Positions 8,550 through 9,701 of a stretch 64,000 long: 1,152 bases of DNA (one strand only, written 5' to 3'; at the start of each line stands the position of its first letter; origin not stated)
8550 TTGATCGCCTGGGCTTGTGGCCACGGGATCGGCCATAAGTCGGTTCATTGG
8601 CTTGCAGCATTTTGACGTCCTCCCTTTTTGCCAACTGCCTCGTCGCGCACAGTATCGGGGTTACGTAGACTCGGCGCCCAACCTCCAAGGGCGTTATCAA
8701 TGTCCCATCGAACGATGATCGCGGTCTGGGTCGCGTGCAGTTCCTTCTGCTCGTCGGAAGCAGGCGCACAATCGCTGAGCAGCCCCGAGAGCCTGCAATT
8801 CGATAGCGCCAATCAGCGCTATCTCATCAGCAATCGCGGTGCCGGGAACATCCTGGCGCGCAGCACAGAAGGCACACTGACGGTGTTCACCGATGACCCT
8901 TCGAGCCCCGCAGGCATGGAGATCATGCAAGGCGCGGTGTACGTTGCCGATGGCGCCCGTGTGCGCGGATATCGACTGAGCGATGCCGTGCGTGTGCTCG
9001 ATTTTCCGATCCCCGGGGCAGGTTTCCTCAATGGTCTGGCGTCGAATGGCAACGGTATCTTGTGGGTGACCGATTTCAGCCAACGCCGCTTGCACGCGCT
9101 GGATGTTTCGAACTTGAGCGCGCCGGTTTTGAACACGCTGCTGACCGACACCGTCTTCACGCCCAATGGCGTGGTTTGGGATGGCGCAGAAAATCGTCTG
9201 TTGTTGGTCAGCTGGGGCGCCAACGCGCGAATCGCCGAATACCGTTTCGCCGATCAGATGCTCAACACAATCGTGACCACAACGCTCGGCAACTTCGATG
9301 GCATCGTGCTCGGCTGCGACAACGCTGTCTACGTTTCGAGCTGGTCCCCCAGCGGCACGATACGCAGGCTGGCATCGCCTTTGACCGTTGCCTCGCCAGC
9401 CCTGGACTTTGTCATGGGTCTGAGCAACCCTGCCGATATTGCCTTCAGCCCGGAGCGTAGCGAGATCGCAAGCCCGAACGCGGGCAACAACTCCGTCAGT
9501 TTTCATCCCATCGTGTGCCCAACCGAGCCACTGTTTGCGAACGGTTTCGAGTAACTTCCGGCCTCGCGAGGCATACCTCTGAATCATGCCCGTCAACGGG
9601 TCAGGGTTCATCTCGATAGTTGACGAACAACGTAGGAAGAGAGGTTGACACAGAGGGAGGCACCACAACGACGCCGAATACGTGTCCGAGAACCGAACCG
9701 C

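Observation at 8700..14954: Bare C-terminal heptapeptide LFANGFE-stop shared by three unrelated secreted proteins: a possible unrecognised sorting or processing tag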

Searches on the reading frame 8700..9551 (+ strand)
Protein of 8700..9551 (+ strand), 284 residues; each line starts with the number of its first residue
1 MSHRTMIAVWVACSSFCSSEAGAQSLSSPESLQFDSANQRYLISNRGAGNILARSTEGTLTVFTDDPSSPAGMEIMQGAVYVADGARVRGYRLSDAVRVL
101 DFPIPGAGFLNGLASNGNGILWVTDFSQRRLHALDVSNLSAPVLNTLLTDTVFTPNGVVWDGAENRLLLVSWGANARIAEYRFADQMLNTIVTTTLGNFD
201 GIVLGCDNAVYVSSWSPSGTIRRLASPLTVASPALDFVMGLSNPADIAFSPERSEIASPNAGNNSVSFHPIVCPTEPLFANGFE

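Call 4: search_protein_families(library=ncbifam, proteins=[window:8700-9551:+], max_evalue=1)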
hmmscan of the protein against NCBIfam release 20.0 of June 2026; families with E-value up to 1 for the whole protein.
window:8700-9551:+ (284 aa): 1 family
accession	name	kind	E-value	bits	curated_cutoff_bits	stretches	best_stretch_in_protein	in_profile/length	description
NF033206.1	ScyE_fam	subfamily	0.001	18.6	80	1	25-88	251-323/333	ScyD/ScyE family protein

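Call 5: search_protein_families(library=pfam, proteins=[window:8700-9551:+], max_evalue=0.1)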
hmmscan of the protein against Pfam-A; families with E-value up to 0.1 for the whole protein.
window:8700-9551:+ (284 aa): 3 families
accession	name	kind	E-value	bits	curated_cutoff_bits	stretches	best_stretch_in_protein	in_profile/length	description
PF08450.18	SGL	-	0.0047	17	26.3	1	111-222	89-209/246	SMP-30/Gluconolactonase/LRE-like region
PF01436.27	NHL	-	0.015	15.8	20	0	111-126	5-20/28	NHL repeat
PF24684.1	Vgb_lyase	-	0.025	13.8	50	1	96-213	168-281/290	Virginiamycin B lyase family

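Call 10: find_homologous_proteins(query=window:8700-9551:+, max_evalue=0.001)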
Query window:8700-9551:+ (284 aa): 150 proteins with E <= 0.001 among 2644 candidates; the best 120 are listed.
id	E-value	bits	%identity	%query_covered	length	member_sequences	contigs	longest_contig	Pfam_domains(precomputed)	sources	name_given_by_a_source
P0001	1.0e-184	630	100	100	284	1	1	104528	-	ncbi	-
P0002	2.4e-115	403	68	93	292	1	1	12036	-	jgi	jgi:hypothetical protein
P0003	2.8e-114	399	66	99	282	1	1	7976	-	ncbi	-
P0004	5.0e-111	389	68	95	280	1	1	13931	-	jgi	jgi:sugar lactone lactonase YvrE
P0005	1.6e-91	325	58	96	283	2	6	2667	PF08450.19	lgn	-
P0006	2.0e-90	321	58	94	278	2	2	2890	-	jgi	jgi:sugar lactone lactonase YvrE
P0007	9.0e-88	312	54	100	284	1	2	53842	-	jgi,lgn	jgi:DNA-binding beta-propeller fold protein YncE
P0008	1.9e-87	311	58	93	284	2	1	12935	-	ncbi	-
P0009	1.4e-86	308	55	92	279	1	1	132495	PF08450.19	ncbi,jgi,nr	ncbi:MAG: SMP-30/gluconolactonase/LRE family protein [Xanthomonadales bacterium]|jgi:sugar lactone l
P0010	3.4e-86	307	53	99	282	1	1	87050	-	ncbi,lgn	-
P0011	5.9e-86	306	56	93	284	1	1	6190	-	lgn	-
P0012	1.2e-85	305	57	95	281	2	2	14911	PF08450.19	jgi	jgi:hypothetical protein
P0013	2.4e-85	304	54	100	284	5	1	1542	-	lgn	-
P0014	3.0e-85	304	57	93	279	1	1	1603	-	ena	-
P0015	3.6e-85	304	55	92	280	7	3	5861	PF08450.19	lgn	-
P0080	5.0e-68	248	49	98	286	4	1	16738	PF01436.28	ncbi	-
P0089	3.2e-62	229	44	92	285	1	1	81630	PF08450.19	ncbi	-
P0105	2.2e-49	186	39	89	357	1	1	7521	PF18962.8,PF08450.19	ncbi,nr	ncbi:MAG: hypothetical protein HKN79_01830 [Flavobacteriales bacterium]|nr:hypothetical protein [Fla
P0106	5.0e-48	182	40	88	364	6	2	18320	PF18962.8,PF24684.2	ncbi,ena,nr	ncbi:MAG: T9SS type A sorting domain-containing protein [Bacteroidetes bacterium]|nr:T9SS type A sor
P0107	5.3e-48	182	41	89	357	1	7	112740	PF18962.8,PF08450.19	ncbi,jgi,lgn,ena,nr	ncbi:MAG: SMP-30/gluconolactonase/LRE family protein [Flavobacteriales bacterium]|nr:SMP-30/gluconol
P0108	1.7e-46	177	38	97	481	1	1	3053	PF18962.8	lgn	-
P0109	1.8e-46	177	38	90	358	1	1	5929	PF18962.8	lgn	-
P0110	4.3e-46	176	38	87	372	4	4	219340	PF18962.8,PF08450.19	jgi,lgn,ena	-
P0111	1.6e-45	174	39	89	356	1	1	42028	PF18962.8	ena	-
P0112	2.3e-45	173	39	91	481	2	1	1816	PF18962.8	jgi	-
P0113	4.2e-45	172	40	84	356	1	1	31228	PF18962.8,PF08450.19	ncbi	-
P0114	1.2e-44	171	40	87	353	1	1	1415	PF18962.8,PF08450.19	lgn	-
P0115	1.6e-44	170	37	97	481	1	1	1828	PF18962.8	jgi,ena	jgi:hypothetical protein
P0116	2.2e-44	170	40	88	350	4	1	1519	PF18962.8,PF01436.28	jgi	jgi:Secretion system C-terminal sorting domain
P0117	6.9e-43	165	38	91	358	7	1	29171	PF18962.8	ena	-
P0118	2.0e-42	164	39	87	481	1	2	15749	PF18962.8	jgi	jgi:hypothetical protein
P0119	3.7e-42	163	38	87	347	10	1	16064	PF18962.8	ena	-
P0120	5.5e-42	162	40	91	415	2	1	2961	PF18962.8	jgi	jgi:Secretion system C-terminal sorting domain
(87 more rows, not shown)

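Call 12: find_encoding_contigs(protein=P0001, flank=10000, max_places=4)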
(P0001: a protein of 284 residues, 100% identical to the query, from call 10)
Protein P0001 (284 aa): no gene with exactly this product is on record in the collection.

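Call 14: list_cluster_members(proteins=[P0001, P0003, P0008, P0010, P0080, P0089])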
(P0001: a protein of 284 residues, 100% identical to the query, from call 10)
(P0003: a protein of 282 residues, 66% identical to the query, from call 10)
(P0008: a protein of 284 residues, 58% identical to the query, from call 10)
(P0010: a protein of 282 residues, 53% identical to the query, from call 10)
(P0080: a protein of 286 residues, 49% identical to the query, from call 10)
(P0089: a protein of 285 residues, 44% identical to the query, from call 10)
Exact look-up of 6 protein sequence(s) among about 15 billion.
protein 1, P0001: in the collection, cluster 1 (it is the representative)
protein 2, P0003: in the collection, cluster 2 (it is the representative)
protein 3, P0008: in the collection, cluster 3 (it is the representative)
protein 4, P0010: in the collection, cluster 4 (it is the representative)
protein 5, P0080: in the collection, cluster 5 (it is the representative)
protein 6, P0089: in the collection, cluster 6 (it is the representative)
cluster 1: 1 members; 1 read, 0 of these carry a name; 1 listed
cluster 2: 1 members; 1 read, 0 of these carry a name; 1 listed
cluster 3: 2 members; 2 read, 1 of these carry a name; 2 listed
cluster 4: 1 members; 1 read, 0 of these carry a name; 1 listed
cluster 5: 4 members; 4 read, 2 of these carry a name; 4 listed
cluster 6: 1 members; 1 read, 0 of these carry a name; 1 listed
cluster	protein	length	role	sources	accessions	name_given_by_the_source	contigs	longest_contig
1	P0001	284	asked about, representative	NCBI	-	-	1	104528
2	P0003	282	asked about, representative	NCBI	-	-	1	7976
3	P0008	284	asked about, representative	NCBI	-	-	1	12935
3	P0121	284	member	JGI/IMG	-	DNA-binding beta-propeller fold protein YncE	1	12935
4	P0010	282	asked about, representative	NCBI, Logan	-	-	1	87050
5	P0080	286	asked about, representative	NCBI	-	-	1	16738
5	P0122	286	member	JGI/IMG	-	DNA-binding beta-propeller fold protein YncE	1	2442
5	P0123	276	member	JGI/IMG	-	hypothetical protein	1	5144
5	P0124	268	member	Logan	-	-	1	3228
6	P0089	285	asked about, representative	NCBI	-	-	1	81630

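Call 32: find_encoding_contigs(protein=P0009, flank=10000, max_places=2)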
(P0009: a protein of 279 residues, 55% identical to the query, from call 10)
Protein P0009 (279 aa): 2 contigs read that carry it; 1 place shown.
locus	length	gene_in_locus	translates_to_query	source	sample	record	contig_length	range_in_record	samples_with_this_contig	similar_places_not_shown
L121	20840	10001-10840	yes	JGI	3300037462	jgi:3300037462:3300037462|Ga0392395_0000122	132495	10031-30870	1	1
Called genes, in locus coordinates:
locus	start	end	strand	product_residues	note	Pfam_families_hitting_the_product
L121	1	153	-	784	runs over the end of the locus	PF08478:POTRA_1 (faint), PF07244:POTRA, PF08479:POTRA_2 (faint), PF07244:POTRA, PF01103:Omp85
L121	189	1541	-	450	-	PF02163:Peptidase_M50, PF14685:PDZ_Tricorn (faint), PF17820:PDZ_6 (weak), PF21558:Pept_S41_N_bact (faint), PF00595:PDZ, PF13180:PDZ_2, PF17820:PDZ_6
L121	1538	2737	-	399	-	PF02670:DXP_reductoisom, PF08436:DXP_redisom_C, PF13288:DXPR_C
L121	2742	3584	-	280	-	PF01148:CTP_transf_1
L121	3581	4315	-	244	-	PF01255:Prenyltransf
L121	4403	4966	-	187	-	PF01765:RRF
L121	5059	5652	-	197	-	PF18306:LDcluster4, PF03641:Lysine_decarbox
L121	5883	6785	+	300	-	PF16697:Yop-YscD_cpl, PF00498:FHA, PF00990:GGDEF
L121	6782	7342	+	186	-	PF03167:UDG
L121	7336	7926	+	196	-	PF00849:PseudoU_synth_2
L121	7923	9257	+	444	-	PF21216:PepQ_N, PF00557:Peptidase_M24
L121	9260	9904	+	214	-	-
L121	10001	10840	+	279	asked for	PF08450:SGL (weak)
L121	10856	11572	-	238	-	PF22624:AASDHPPT_N, PF01648:ACPS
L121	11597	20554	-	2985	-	PF00109:ketoacyl-synt, PF02801:Ketoacyl-synt_C, PF16197:KAsynt_C_assoc (weak), PF00109:ketoacyl-synt, PF00698:Acyl_transf_1 (faint), PF22818:ApeI-like (faint), PF07977:FabA, PF01553:Acyltransferase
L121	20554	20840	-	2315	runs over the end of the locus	PF00109:ketoacyl-synt, PF02801:Ketoacyl-synt_C, PF16197:KAsynt_C_assoc, PF00698:Acyl_transf_1, PF00550:PP-binding, PF08659:KR, PF13561:adh_short_C2, PF00106:adh_short, +1 more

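Call 33: find_encoding_contigs(protein=P0010, flank=10000, max_places=2)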
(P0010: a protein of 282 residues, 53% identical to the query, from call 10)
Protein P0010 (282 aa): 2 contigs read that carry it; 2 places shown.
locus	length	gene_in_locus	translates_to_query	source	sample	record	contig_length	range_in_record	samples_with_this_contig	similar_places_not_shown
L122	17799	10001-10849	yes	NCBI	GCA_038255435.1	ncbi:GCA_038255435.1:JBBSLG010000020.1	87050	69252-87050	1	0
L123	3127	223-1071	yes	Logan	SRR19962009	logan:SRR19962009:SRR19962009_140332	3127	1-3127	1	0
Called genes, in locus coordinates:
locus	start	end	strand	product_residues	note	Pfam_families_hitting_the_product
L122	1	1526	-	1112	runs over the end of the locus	PF00069:Pkinase, PF07714:PK_Tyr_Ser-Thr, PF10602:RPN7 (faint), PF00515:TPR_1 (faint), PF13181:TPR_8 (faint), PF13424:TPR_12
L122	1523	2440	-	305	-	PF16697:Yop-YscD_cpl, PF00498:FHA, PF01590:GAF, PF13185:GAF_2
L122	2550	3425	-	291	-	PF20396:DUF6689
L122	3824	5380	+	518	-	-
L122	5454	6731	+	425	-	PF14312:FG-GAP_2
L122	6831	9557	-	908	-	-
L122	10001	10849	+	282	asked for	-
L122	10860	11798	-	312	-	-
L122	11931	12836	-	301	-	PF23678:YqhI, PF01738:DLH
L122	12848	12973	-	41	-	-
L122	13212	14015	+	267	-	PF00127:Copper-bind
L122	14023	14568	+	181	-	PF00578:AhpC-TSA, PF08534:Redoxin, PF00085:Thioredoxin, PF13098:Thioredoxin_2, PF13905:Thioredoxin_8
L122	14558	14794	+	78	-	PF14086:DUF4266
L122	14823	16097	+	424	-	PF12094:DUF3570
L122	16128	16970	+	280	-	PF02424:ApbE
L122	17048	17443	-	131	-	PF01641:SelR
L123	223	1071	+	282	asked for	-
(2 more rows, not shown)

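Call 41: predict_structure(alignment_id=A2)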
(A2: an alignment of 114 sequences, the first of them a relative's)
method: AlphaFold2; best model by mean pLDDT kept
length: 284 residues; sequences in the alignment: 114
mean_pLDDT: 94.7   pTM: 0.89
mean pLDDT of the five models: 94.7, 94.5, 94.3, 93.8, 93.8
residues with pLDDT >= 90: 248; 70-90: 22; 50-70: 13; < 50: 1
segments of 3 or more residues with pLDDT < 50: none
pLDDT, mean of each block of 10 residues (from residue 1): 81 76 90 98 98 97 98 98 99 99 98 98 99 98 98 98 98 98 98 98 97 96 96 97 98 97 98 74 57
secondary structure, 60 per line:
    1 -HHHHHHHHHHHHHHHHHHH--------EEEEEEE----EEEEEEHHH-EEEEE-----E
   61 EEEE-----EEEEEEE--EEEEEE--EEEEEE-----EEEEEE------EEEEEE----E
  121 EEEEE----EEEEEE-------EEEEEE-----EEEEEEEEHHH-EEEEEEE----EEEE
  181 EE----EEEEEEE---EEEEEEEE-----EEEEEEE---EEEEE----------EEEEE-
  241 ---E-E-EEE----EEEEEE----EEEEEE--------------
elements in order: H2-20 E29-35 E40-45 E50-54 E60-64 E70-76 E79-84 E87-92 E98-103 E110-115 E120-125 E130-135 E143-148 E154-161 E166-172 E177-182 E187-193 E197-204 E210-216 E220-224 E235-239 E248-250 E255-260 E265-270

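Call 81: search_protein_families(library=ncbifam, proteins=[L122:6834-9557:-], max_evalue=0.0001)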
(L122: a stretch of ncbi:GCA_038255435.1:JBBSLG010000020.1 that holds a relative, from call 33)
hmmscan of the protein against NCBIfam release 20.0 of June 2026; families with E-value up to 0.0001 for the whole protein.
L122:6834-9557:- (908 aa): 1 family
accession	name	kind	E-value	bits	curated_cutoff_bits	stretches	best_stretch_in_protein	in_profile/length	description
TIGR04534.2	ELWxxDGT_rpt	domain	1.2e-101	332.6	65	6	678-722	1-45/47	ELWxxDGT repeat protein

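Call 85: search_solved_structures(query=window:8700-9551:+, max_evalue=0.01, show_alignments=1)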
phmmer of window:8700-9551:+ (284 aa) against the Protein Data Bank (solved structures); distinct sequences matched with E-value up to 0.01: 20.
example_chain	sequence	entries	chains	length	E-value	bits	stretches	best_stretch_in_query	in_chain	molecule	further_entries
7zqg_A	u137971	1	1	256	5.9e-10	42.2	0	56-136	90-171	Pizza6-KSH-TSH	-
7zpw_A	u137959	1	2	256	7.4e-10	41.9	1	53-162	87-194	Pizza6-TSK-TSH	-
3wwa_A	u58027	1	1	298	1.2e-09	41.2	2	26-213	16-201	Pizza7H protein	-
7zpz_A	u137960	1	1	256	1.7e-09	40.8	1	55-162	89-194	Pizza6-TSR-TSH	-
7zq2_A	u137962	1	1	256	2.2e-09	40.4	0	55-144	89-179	Pizza6-RSH-TSH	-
7zcj_A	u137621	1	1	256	5.9e-09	39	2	58-165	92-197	Pizza6-TNH-TSH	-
7zph_A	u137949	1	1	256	1.4e-08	37.7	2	56-163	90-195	Pizza6-TNK-RSH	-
3ww9_A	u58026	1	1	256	1.8e-08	37.4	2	25-165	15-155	pizza6 protein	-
6f0s_A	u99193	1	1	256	2.3e-08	37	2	26-162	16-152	Pizza6-SYW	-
6i38_A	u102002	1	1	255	5.6e-08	35.8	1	22-164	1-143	nv2Pizza6-AYW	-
6f0q_A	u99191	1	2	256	7.3e-08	35.4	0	31-161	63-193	Pizza6-AYW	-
6i37_A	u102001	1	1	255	8.8e-08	35.1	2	26-164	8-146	nv1Pizza6-AYW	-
6i3b_A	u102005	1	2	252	1.4e-07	34.5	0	64-165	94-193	cPizza6-AYW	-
6i3a_A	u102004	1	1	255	6.1e-07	32.4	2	55-165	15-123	v22Pizza6-AYW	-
6i39_A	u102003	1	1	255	7.7e-07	32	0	63-165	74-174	v31Pizza6-AYW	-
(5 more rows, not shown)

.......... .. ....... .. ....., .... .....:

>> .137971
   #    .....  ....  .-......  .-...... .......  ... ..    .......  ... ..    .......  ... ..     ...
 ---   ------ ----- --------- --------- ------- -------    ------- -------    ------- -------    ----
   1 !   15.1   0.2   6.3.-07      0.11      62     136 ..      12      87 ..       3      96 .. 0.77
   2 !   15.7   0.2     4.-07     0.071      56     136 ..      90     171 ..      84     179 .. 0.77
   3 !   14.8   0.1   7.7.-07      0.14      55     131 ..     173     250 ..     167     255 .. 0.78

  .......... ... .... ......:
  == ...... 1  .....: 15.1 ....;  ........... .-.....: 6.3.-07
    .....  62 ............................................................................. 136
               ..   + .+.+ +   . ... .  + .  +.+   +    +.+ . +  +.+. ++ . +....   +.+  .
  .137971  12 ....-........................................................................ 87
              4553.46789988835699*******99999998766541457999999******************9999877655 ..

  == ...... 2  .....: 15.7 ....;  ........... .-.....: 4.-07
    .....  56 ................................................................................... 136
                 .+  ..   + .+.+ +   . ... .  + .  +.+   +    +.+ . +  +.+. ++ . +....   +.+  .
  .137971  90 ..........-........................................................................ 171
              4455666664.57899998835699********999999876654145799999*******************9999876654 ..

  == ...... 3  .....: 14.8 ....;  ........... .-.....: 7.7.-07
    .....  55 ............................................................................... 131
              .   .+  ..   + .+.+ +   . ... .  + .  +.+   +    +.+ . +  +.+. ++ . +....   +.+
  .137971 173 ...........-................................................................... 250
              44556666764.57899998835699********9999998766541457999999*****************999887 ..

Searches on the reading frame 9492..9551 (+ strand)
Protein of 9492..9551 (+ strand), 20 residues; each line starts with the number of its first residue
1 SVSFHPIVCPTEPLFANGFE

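Call 56: search_protein_families(library=pfam, proteins=[window:9492-9551:+], max_evalue=10)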
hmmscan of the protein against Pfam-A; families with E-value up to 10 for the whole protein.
seq(20 aa): 0 families

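Call 57: search_protein_families(library=ncbifam, proteins=[window:9492-9551:+], max_evalue=10)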
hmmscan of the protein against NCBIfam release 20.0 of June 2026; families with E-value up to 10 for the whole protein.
seq(20 aa): 0 families
